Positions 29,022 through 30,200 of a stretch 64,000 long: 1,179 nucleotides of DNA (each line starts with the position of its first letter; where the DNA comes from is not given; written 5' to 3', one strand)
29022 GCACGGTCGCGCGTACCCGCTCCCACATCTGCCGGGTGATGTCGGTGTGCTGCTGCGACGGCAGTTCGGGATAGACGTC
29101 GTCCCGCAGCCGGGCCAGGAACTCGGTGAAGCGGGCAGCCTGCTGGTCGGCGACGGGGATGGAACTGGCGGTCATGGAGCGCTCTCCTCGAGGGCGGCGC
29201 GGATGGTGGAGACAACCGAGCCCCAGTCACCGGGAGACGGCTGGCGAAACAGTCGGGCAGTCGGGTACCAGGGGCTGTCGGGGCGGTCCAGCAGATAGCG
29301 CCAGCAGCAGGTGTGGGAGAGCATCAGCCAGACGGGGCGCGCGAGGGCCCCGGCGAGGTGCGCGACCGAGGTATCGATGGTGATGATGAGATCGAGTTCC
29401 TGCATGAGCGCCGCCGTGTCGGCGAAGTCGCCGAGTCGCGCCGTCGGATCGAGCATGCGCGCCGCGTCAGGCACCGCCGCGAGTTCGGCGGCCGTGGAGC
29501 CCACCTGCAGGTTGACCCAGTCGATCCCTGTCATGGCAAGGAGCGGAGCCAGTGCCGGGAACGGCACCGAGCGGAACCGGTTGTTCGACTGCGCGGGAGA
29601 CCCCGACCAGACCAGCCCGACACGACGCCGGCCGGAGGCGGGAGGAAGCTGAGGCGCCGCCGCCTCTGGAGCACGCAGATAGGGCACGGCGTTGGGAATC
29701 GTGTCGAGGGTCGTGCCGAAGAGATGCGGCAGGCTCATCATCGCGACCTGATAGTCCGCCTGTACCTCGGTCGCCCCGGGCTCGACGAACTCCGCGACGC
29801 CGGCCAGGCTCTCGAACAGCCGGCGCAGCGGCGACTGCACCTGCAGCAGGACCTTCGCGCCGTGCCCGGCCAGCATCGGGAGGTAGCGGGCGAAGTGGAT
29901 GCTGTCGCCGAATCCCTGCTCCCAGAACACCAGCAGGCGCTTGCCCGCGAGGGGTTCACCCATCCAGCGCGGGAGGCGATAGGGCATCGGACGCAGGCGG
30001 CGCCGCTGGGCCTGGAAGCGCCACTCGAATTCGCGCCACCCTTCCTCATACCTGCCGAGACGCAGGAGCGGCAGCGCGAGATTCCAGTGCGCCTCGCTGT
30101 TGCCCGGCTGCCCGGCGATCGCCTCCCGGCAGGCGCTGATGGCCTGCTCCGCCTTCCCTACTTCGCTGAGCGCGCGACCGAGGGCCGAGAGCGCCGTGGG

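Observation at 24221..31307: Seven-kb flagellin-modification island between fliW and fliC (GT4, two TPR-GT proteins, a dual methyltransferase) with no sugar-biosynthesis genes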

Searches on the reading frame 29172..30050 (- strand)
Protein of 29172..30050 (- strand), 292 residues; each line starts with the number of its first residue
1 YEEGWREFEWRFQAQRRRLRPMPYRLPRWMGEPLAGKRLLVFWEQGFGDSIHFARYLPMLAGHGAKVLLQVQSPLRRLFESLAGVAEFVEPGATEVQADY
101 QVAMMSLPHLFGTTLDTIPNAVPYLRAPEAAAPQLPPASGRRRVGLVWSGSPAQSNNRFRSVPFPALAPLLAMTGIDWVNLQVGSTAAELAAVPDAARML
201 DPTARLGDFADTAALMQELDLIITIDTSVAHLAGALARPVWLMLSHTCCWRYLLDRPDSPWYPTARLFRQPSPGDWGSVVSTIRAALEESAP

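Call 17: search_solved_structures(query=window:29172-30050:-, max_evalue=10, show_alignments=2)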
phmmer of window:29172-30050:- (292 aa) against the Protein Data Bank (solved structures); distinct sequences matched with E-value up to 10: 2.
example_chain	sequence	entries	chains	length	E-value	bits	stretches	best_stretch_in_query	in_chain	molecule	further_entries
9okb_N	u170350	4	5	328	0.35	13.6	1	147-227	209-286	bmCENP-N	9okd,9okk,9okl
9oke_N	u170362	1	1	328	1.7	11.3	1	147-227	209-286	bmCENP-N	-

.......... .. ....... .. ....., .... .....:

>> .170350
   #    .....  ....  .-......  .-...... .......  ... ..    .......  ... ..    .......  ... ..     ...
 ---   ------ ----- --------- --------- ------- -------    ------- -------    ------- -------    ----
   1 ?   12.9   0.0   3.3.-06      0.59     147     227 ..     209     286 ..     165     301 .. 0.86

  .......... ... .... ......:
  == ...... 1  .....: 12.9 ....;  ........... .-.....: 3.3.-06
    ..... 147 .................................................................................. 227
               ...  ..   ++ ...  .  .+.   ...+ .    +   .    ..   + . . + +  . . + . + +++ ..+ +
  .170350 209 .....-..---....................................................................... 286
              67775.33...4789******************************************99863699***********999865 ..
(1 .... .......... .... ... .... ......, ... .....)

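Call 18: find_homologous_proteins(query=window:29172-30050:-, max_evalue=0.00001)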
Query window:29172-30050:- (292 aa): 7955 proteins with E <= 0.00001 among 8000 candidates; the best 120 are listed.
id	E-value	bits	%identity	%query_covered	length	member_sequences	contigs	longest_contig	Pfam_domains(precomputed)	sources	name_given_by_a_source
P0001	1.5e-176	604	100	93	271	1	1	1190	PF01075.24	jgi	jgi:hypothetical protein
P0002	6.8e-130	451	70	100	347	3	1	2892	PF13432.13,PF07719.24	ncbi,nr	ncbi:MAG TPA: glycosyltransferase family 9 protein, partial [Gemmatimonadales bacterium]|nr:glycosyl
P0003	2.5e-84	301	-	-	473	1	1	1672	PF13414.13,PF00515.35,PF13432.13,PF01075.24,PF07719.24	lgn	-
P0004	8.1e-81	290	46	99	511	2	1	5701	PF13431.13,PF23914.2,PF13414.13,PF13176.13,PF13428.13,PF13374.13,PF07721.21,PF14559.13,PF13371.13,PF00515.35,PF13424.13,PF13432.13,PF13181.13,PF01075.24,PF07719.24,PF13174.13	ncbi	-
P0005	3.7e-80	288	49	98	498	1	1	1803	PF13431.13,PF23914.2,PF13414.13,PF13176.13,PF09613.17,PF13428.13,PF25064.2,PF14559.13,PF13371.13,PF00515.35,PF12895.14,PF13424.13,PF13432.13,PF13181.13,PF07719.24,PF13174.13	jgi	jgi:tetratricopeptide (TPR) repeat protein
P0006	4.4e-80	287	48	99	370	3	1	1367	PF13414.13,PF00515.35,PF13181.13,PF01075.24,PF07719.24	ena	-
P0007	1.0e-79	286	50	98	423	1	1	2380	PF13431.13,PF13414.13,PF13176.13,PF13428.13,PF13374.13,PF14559.13,PF13371.13,PF00515.35,PF13424.13,PF13432.13,PF13181.13,PF07719.24,PF13174.13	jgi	jgi:hypothetical protein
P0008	2.4e-79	285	48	100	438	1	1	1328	PF14559.13,PF13414.13,PF13371.13,PF00515.35,PF13424.13,PF13432.13,PF13428.13,PF13181.13,PF07719.24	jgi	jgi:tetratricopeptide (TPR) repeat protein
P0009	3.1e-79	285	48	98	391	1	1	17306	PF14559.13,PF00515.35,PF13424.13,PF13432.13,PF01075.24,PF07719.24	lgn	-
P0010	9.6e-79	283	49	99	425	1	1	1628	PF00515.35,PF13432.13,PF13181.13,PF07719.24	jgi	jgi:hypothetical protein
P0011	2.6e-78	282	50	97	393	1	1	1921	PF14559.13,PF13431.13,PF13414.13,PF00515.35,PF07719.24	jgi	jgi:tetratricopeptide (TPR) repeat protein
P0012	2.8e-78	282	48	99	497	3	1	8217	PF13431.13,PF23914.2,PF13414.13,PF13176.13,PF13428.13,PF13374.13,PF14559.13,PF24575.2,PF00515.35,PF12895.14,PF13424.13,PF13432.13,PF13181.13,PF07719.24,PF13174.13,PF20308.5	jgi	jgi:Flp pilus assembly protein TadD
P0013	7.5e-78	280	51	98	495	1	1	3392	PF13431.13,PF23914.2,PF13414.13,PF13176.13,PF13428.13,PF14559.13,PF13371.13,PF00515.35,PF13424.13,PF13432.13,PF13181.13,PF01075.24,PF07719.24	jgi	jgi:cytochrome c-type biogenesis protein CcmH/NrfG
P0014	8.3e-78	280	48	99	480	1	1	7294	PF03704.24,PF13431.13,PF23914.2,PF13414.13,PF13176.13,PF13428.13,PF13374.13,PF07721.21,PF14559.13,PF24575.2,PF13371.13,PF00515.35,PF13424.13,PF13432.13,PF13429.13,PF13181.13,PF01075.24,PF07719.24,PF13174.13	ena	-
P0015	1.2e-77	279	47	99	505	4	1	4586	PF03704.24,PF13431.13,PF13414.13,PF13176.13,PF13428.13,PF13374.13,PF14559.13,PF13371.13,PF00515.35,PF13424.13,PF13432.13,PF13181.13,PF01075.24,PF07719.24,PF13174.13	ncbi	-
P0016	1.4e-77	279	46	99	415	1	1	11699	PF13431.13,PF23914.2,PF13414.13,PF13428.13,PF13374.13,PF14559.13,PF13371.13,PF00515.35,PF13424.13,PF13432.13,PF13181.13,PF01075.24,PF07719.24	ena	-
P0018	2.6e-77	278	48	96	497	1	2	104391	PF03704.24,PF13431.13,PF23914.2,PF13414.13,PF13176.13,PF13428.13,PF13374.13,PF14559.13,PF13371.13,PF00515.35,PF13424.13,PF21033.5,PF13432.13,PF13181.13,PF01075.24,PF07719.24,PF13174.13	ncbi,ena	-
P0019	2.9e-77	278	46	99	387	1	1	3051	PF01075.24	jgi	jgi:hypothetical protein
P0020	3.6e-77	278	49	100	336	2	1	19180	PF01075.24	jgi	jgi:hypothetical protein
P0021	5.1e-77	277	49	100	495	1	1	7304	PF13431.13,PF23914.2,PF13414.13,PF13176.13,PF13428.13,PF14559.13,PF13371.13,PF00515.35,PF13424.13,PF13432.13,PF13181.13,PF01075.24,PF07719.24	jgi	jgi:hypothetical protein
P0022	5.3e-77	277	48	97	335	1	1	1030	PF13414.13,PF01075.24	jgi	jgi:tetratricopeptide (TPR) repeat protein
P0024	7.5e-77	277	47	99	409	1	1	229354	PF13431.13,PF13414.13,PF13176.13,PF13428.13,PF13374.13,PF14559.13,PF24575.2,PF00515.35,PF13424.13,PF13432.13,PF13181.13,PF01075.24,PF07719.24,PF13174.13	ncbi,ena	-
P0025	7.7e-77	277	46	99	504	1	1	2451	PF13431.13,PF13414.13,PF13176.13,PF13428.13,PF13374.13,PF14559.13,PF13371.13,PF00515.35,PF13424.13,PF13432.13,PF13181.13,PF01075.24,PF07719.24,PF13174.13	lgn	-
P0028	9.9e-77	277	51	98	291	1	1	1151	PF01075.24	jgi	jgi:hypothetical protein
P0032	4.0e-76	275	47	98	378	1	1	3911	PF01075.24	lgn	-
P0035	7.4e-76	274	49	97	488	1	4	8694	PF14559.13,PF24575.2,PF13431.13,PF13414.13,PF00515.35,PF13424.13,PF13432.13,PF13428.13,PF13181.13,PF01075.24,PF07719.24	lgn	-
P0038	1.0e-75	273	44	98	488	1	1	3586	PF13431.13,PF23914.2,PF13414.13,PF13176.13,PF13428.13,PF13374.13,PF07721.21,PF14559.13,PF13371.13,PF00515.35,PF12895.14,PF13424.13,PF21033.5,PF13432.13,PF13181.13,PF01075.24,PF07719.24,PF13174.13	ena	-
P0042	2.0e-75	272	46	98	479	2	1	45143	PF13431.13,PF13414.13,PF13176.13,PF13428.13,PF14559.13,PF00515.35,PF12895.14,PF13424.13,PF21033.5,PF13432.13,PF13181.13,PF01075.24,PF07719.24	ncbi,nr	ncbi:MAG: tetratricopeptide repeat-containing glycosyltransferase family protein [Gammaproteobacteri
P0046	3.3e-75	272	48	98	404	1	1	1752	PF14559.13,PF13431.13,PF13414.13,PF00515.35,PF13176.13,PF13432.13,PF13181.13,PF01075.24,PF07719.24,PF13374.13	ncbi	ncbi:MAG: tetratricopeptide repeat protein, partial [Sphingomicrobium sp.]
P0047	4.1e-75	271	47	99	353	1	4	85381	PF13414.13,PF00515.35,PF01075.24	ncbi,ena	-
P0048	4.2e-75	271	46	97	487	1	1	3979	PF25063.1,PF13431.13,PF23914.2,PF13414.13,PF13176.13,PF12569.15,PF13428.13,PF13374.13,PF07721.21,PF14559.13,PF24575.2,PF13371.13,PF00515.35,PF12895.14,PF13424.13,PF13432.13,PF13181.13,PF01075.24,PF07719.24,PF13174.13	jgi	jgi:tetratricopeptide (TPR) repeat protein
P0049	4.5e-75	271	48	91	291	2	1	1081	PF01075.24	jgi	jgi:hypothetical protein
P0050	4.6e-75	271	47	100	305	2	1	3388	PF01075.24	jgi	jgi:hypothetical protein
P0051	5.3e-75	271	46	100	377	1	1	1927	PF13431.13,PF13414.13,PF13176.13,PF13428.13,PF13374.13,PF07721.21,PF14559.13,PF00515.35,PF13424.13,PF13432.13,PF13181.13,PF01075.24,PF07719.24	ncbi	ncbi:MAG: tetratricopeptide repeat protein, partial [Rhodospirillales bacterium]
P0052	6.5e-75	271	46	100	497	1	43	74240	PF14559.13,PF13431.13,PF23914.2,PF13414.13,PF00515.35,PF13424.13,PF13432.13,PF13428.13,PF13181.13,PF01075.24,PF07719.24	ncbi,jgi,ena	ncbi:MAG: tetratricopeptide repeat protein [Tepidisphaeraceae bacterium]|jgi:Flp pilus assembly prot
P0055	9.4e-75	270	47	98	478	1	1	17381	PF13431.13,PF23914.2,PF13414.13,PF13176.13,PF24885.2,PF13428.13,PF13374.13,PF14559.13,PF24575.2,PF13371.13,PF00515.35,PF12895.14,PF13424.13,PF21033.5,PF13432.13,PF13181.13,PF01075.24,PF07719.24,PF13174.13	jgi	jgi:tetratricopeptide (TPR) repeat protein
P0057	1.0e-74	270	49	100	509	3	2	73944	PF13414.13,PF23241.2,PF13374.13,PF07721.21,PF24575.2,PF00515.35,PF13424.13,PF01075.24,PF07719.24,PF13174.13,PF20308.5,PF13431.13,PF23914.2,PF13176.13,PF13428.13,PF25064.2,PF14559.13,PF13371.13,PF17874.8,PF12895.14,PF21033.5,PF13432.13,PF06552.19,PF13181.13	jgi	jgi:tetratricopeptide (TPR) repeat protein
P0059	1.1e-74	270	47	99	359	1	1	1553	PF13414.13,PF00515.35,PF13432.13,PF01075.24,PF07719.24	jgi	jgi:tetratricopeptide (TPR) repeat protein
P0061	1.2e-74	270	46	99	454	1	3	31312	PF14559.13,PF23914.2,PF13424.13,PF13432.13,PF13428.13,PF13181.13,PF01075.24,PF07719.24,PF13174.13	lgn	-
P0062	1.3e-74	270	45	98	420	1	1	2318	PF13431.13,PF23914.2,PF13414.13,PF13428.13,PF13374.13,PF07721.21,PF14559.13,PF13371.13,PF00515.35,PF13424.13,PF13432.13,PF13181.13,PF01075.24,PF07719.24,PF13174.13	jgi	jgi:hypothetical protein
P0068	1.7e-74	269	45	100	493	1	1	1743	PF03704.24,PF13431.13,PF23914.2,PF13414.13,PF13176.13,PF13428.13,PF13374.13,PF07721.21,PF14559.13,PF24575.2,PF13371.13,PF00515.35,PF12895.14,PF13424.13,PF13432.13,PF13181.13,PF01075.24,PF07719.24,PF13174.13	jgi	-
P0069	1.7e-74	269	48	98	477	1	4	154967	PF13431.13,PF13414.13,PF13176.13,PF13428.13,PF13374.13,PF14559.13,PF13371.13,PF00515.35,PF13424.13,PF13432.13,PF13181.13,PF01075.24,PF07719.24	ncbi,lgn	-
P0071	2.2e-74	269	47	98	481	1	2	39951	PF13431.13,PF13414.13,PF13176.13,PF13428.13,PF13374.13,PF14559.13,PF13371.13,PF00515.35,PF13424.13,PF13432.13,PF13181.13,PF01075.24,PF07719.24,PF13174.13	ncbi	ncbi:MAG: tetratricopeptide repeat protein [Limisphaerales bacterium]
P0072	2.3e-74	269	46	97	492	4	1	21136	PF25063.1,PF13431.13,PF23914.2,PF13414.13,PF13176.13,PF13428.13,PF13374.13,PF14559.13,PF13371.13,PF00515.35,PF13424.13,PF21033.5,PF13432.13,PF13429.13,PF13181.13,PF01075.24,PF07719.24,PF13174.13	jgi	-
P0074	2.5e-74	269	46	98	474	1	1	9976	PF03704.24,PF13431.13,PF23914.2,PF13414.13,PF13176.13,PF13428.13,PF13374.13,PF07721.21,PF14559.13,PF13371.13,PF17874.8,PF00515.35,PF13424.13,PF13432.13,PF13181.13,PF01075.24,PF07719.24,PF13174.13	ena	-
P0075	2.8e-74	268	46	98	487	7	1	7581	PF13431.13,PF23914.2,PF13414.13,PF13176.13,PF13428.13,PF13374.13,PF07721.21,PF14559.13,PF24575.2,PF13371.13,PF17874.8,PF00515.35,PF12895.14,PF13424.13,PF13432.13,PF13181.13,PF01075.24,PF14561.13,PF07719.24,PF13174.13,PF20308.5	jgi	jgi:Flp pilus assembly protein TadD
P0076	2.9e-74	268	45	97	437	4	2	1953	PF13431.13,PF07720.19,PF13414.13,PF13176.13,PF13428.13,PF13374.13,PF14559.13,PF24575.2,PF00515.35,PF13424.13,PF21033.5,PF13432.13,PF13429.13,PF13181.13,PF01075.24,PF07719.24,PF13174.13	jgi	jgi:lipoprotein NlpI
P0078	3.2e-74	268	44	99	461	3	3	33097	PF25063.1,PF13431.13,PF23914.2,PF13414.13,PF13176.13,PF13428.13,PF13374.13,PF14559.13,PF24575.2,PF13371.13,PF00515.35,PF13424.13,PF13432.13,PF13181.13,PF01075.24,PF07719.24,PF13174.13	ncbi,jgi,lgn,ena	-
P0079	3.5e-74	268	47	98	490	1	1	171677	PF13431.13,PF23914.2,PF13414.13,PF13176.13,PF13428.13,PF13374.13,PF14559.13,PF24575.2,PF00515.35,PF13424.13,PF21033.5,PF13432.13,PF13181.13,PF01075.24,PF07719.24,PF13174.13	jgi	jgi:Flp pilus assembly protein TadD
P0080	3.7e-74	268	48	98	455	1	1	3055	PF13431.13,PF13414.13,PF13176.13,PF13428.13,PF14559.13,PF13371.13,PF00515.35,PF13424.13,PF13432.13,PF13181.13,PF01075.24,PF07719.24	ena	-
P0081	3.7e-74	268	50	97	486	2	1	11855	PF13431.13,PF23914.2,PF00515.35,PF13432.13,PF01075.24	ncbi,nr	ncbi:MAG TPA: glycosyltransferase family 9 protein [Azospirillum sp.]|nr:glycosyltransferase family 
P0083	3.8e-74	268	47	98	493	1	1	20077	PF25063.1,PF13431.13,PF23914.2,PF13414.13,PF13176.13,PF13428.13,PF13374.13,PF07721.21,PF14559.13,PF13371.13,PF00515.35,PF12895.14,PF13424.13,PF21033.5,PF13432.13,PF13181.13,PF01075.24,PF07719.24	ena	-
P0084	3.9e-74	268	47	99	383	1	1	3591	PF13414.13,PF13371.13,PF00515.35,PF13424.13,PF13432.13,PF13181.13,PF01075.24,PF07719.24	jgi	jgi:tetratricopeptide (TPR) repeat protein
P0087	5.4e-74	268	47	97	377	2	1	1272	PF14559.13,PF13431.13,PF13414.13,PF00515.35,PF13424.13,PF13432.13,PF13428.13,PF13181.13,PF01075.24,PF07719.24,PF13374.13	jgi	jgi:hypothetical protein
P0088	5.8e-74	267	46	99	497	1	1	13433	PF13431.13,PF23914.2,PF13414.13,PF13176.13,PF13428.13,PF13374.13,PF14559.13,PF13371.13,PF00515.35,PF12895.14,PF13424.13,PF13432.13,PF13181.13,PF01239.29,PF01075.24,PF07719.24,PF13174.13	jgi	jgi:tetratricopeptide (TPR) repeat protein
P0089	6.3e-74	267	48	98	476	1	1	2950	PF13431.13,PF13414.13,PF13176.13,PF13428.13,PF13374.13,PF14559.13,PF13371.13,PF00515.35,PF13424.13,PF21033.5,PF13432.13,PF13181.13,PF01075.24,PF07719.24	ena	-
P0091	6.5e-74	267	43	99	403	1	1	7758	PF13431.13,PF13414.13,PF13176.13,PF13428.13,PF13374.13,PF14559.13,PF13371.13,PF00515.35,PF12895.14,PF13424.13,PF13432.13,PF13181.13,PF01075.24,PF07719.24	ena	-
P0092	7.9e-74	267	50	99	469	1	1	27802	PF13431.13,PF13414.13,PF13176.13,PF13428.13,PF13374.13,PF14559.13,PF13371.13,PF00515.35,PF13424.13,PF21033.5,PF13432.13,PF13181.13,PF01075.24,PF07719.24,PF13174.13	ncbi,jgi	-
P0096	1.0e-73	267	48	99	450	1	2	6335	PF14559.13,PF13431.13,PF13414.13,PF00515.35,PF13424.13,PF13432.13,PF13428.13,PF13181.13,PF01075.24,PF07719.24,PF13374.13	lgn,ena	-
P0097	1.1e-73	267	48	99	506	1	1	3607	PF25063.1,PF13431.13,PF23914.2,PF13414.13,PF13176.13,PF13428.13,PF13374.13,PF07721.21,PF14559.13,PF13371.13,PF00515.35,PF12895.14,PF13424.13,PF21033.5,PF13432.13,PF13429.13,PF13181.13,PF01075.24,PF07719.24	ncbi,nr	ncbi:MAG TPA: tetratricopeptide repeat protein [Terracidiphilus sp.]|nr:tetratricopeptide repeat pro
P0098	1.4e-73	266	50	98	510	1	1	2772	PF13431.13,PF23914.2,PF13414.13,PF13176.13,PF13428.13,PF13374.13,PF07721.21,PF14559.13,PF24575.2,PF13371.13,PF11846.15,PF00515.35,PF12895.14,PF13424.13,PF13432.13,PF13181.13,PF01075.24,PF14561.13,PF07719.24,PF13174.13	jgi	jgi:Flp pilus assembly protein TadD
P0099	1.4e-73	266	45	99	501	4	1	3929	PF13431.13,PF23914.2,PF13414.13,PF13176.13,PF13428.13,PF13374.13,PF07721.21,PF14559.13,PF24575.2,PF13371.13,PF00515.35,PF12895.14,PF13424.13,PF13432.13,PF13181.13,PF01075.24,PF07719.24,PF13174.13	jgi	jgi:Tfp pilus assembly protein PilF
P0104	1.6e-73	266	49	97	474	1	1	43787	PF13431.13,PF13414.13,PF13176.13,PF13428.13,PF13374.13,PF14559.13,PF13371.13,PF00515.35,PF13424.13,PF13432.13,PF13181.13,PF01075.24,PF07719.24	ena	-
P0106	1.7e-73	266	48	99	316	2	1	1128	PF01075.24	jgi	jgi:Glycosyltransferase family 9 (heptosyltransferase)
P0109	2.1e-73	266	48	100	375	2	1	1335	PF14559.13,PF13414.13,PF00515.35,PF13424.13,PF13176.13,PF13432.13,PF13428.13,PF01075.24,PF07719.24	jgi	jgi:hypothetical protein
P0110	2.1e-73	266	49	99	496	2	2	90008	PF25063.1,PF13431.13,PF23914.2,PF13414.13,PF13176.13,PF13428.13,PF13374.13,PF07721.21,PF14559.13,PF24575.2,PF13371.13,PF11846.15,PF00515.35,PF12895.14,PF13424.13,PF13432.13,PF13181.13,PF01075.24,PF14561.13,PF07719.24,PF13174.13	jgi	jgi:tetratricopeptide (TPR) repeat protein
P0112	2.5e-73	265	43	99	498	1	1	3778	PF13431.13,PF23914.2,PF13414.13,PF21545.4,PF13176.13,PF13428.13,PF13374.13,PF07721.21,PF14559.13,PF24575.2,PF13371.13,PF00515.35,PF12895.14,PF13424.13,PF21033.5,PF13432.13,PF13429.13,PF13181.13,PF01075.24,PF07719.24,PF13174.13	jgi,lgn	jgi:tetratricopeptide (TPR) repeat protein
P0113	2.5e-73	265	43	99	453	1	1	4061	PF13431.13,PF23914.2,PF13414.13,PF13176.13,PF13428.13,PF13374.13,PF14559.13,PF00515.35,PF12895.14,PF13424.13,PF13432.13,PF13181.13,PF01075.24,PF07719.24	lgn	-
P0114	2.5e-73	265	44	98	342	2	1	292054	PF13414.13,PF01075.24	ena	-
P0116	2.6e-73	265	46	97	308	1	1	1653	PF01075.24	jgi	jgi:hypothetical protein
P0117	2.8e-73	265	46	97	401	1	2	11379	PF03704.24,PF13431.13,PF23914.2,PF13414.13,PF13176.13,PF13428.13,PF14559.13,PF13371.13,PF00515.35,PF13424.13,PF13432.13,PF13181.13,PF01075.24,PF07719.24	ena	-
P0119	2.9e-73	265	44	98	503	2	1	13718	PF13431.13,PF13414.13,PF13176.13,PF13428.13,PF13374.13,PF14559.13,PF13371.13,PF00515.35,PF12895.14,PF13424.13,PF13432.13,PF13181.13,PF01075.24,PF07719.24,PF13174.13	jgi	-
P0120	3.0e-73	265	47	98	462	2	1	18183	PF13431.13,PF13414.13,PF13176.13,PF13428.13,PF14559.13,PF13371.13,PF00515.35,PF13424.13,PF13432.13,PF13181.13,PF01239.29,PF01075.24,PF07719.24,PF13174.13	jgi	jgi:hypothetical protein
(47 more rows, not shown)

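Call 30: search_protein_families(library=pfam, proteins=[window:29172-30050:-], max_evalue=1)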
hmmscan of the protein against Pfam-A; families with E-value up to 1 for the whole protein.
window:29172-30050:- (292 aa): 1 family
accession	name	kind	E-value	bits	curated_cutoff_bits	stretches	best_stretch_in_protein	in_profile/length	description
PF01075.23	Glyco_transf_9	-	2.3e-05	24.3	22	1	164-240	126-205/247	Glycosyltransferase family 9 (heptosyltransferase)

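Call 38: predict_structure(alignment_id=A1)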
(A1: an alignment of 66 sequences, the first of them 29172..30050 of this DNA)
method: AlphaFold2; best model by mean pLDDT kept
length: 292 residues; sequences in the alignment: 66
mean_pLDDT: 94.0   pTM: 0.93
mean pLDDT of the five models: 94.0, 93.9, 93.5, 93.2, 92.6
residues with pLDDT >= 90: 239; 70-90: 47; 50-70: 6; < 50: 0
segments of 3 or more residues with pLDDT < 50: none
pLDDT, mean of each block of 10 residues (from residue 1): 87 75 93 98 95 98 98 97 97 95 97 95 94 87 97 89 95 96 94 87 95 97 98 98 93 93 98 97 97 61
secondary structure, 60 per line:
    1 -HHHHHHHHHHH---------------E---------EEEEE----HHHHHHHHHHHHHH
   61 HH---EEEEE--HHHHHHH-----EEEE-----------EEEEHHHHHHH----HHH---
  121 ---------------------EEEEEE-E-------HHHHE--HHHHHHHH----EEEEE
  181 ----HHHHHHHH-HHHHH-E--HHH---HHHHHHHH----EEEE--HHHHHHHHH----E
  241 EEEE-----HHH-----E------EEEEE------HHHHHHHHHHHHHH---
elements in order: H2-12 E38-42 H47-62 E66-70 H73-79 E85-88 E100-103 H104-110 E142-147 H157-160 H164-171 E176-180 H185-192 H194-198 H209-216 E221-224 H227-235 E240-244 E265-269 H276-289

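Call 40: find_related_loci(query=A1, collection=metagenome_contigs, flank=10000)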
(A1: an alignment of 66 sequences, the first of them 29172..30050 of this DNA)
Query A1 (292 aa) in metagenome_contigs; peptide patterns used: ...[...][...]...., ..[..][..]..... (x = any residue, [..] = any of these).
600 stretches matched a pattern (row limit reached: there are more); 594 encode a relative of the query (tblastn E <= 1e-3); the best 80 are kept; 80 distinct loci.
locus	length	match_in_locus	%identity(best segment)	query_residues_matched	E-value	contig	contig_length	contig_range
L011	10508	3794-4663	51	1-291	2e-88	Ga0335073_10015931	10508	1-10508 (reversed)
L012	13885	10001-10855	42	1-287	7e-81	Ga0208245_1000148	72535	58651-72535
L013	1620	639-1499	43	1-287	3e-85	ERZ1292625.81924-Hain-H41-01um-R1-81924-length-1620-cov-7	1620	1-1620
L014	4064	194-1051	42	1-288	2e-80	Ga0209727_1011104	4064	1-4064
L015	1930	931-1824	47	2-291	2e-82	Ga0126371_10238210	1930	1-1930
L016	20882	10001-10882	49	1-291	2e-78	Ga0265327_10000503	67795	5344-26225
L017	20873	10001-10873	46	2-289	6e-78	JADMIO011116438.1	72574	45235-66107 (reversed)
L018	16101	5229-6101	46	1-288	8e-78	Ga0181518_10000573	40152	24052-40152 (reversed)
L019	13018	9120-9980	41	1-287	1e-77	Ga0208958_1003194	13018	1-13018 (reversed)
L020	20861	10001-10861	49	3-288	7e-77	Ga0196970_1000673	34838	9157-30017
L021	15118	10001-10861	46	3-287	8e-77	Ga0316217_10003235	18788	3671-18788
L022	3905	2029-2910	47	3-289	7e-77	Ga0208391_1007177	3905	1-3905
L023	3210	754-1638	42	1-289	6e-77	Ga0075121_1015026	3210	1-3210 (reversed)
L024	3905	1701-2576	47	3-287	5e-76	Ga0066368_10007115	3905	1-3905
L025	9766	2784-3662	44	1-289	7e-76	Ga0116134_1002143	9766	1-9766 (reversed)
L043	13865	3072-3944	45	1-287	5e-73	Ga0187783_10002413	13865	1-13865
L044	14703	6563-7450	44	1-292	1e-72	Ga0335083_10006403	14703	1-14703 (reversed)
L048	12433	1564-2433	42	1-287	2e-72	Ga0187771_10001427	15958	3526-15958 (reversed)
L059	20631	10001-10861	43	1-287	2e-74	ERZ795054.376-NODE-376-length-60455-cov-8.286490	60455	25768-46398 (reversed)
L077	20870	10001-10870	44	1-287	1e-70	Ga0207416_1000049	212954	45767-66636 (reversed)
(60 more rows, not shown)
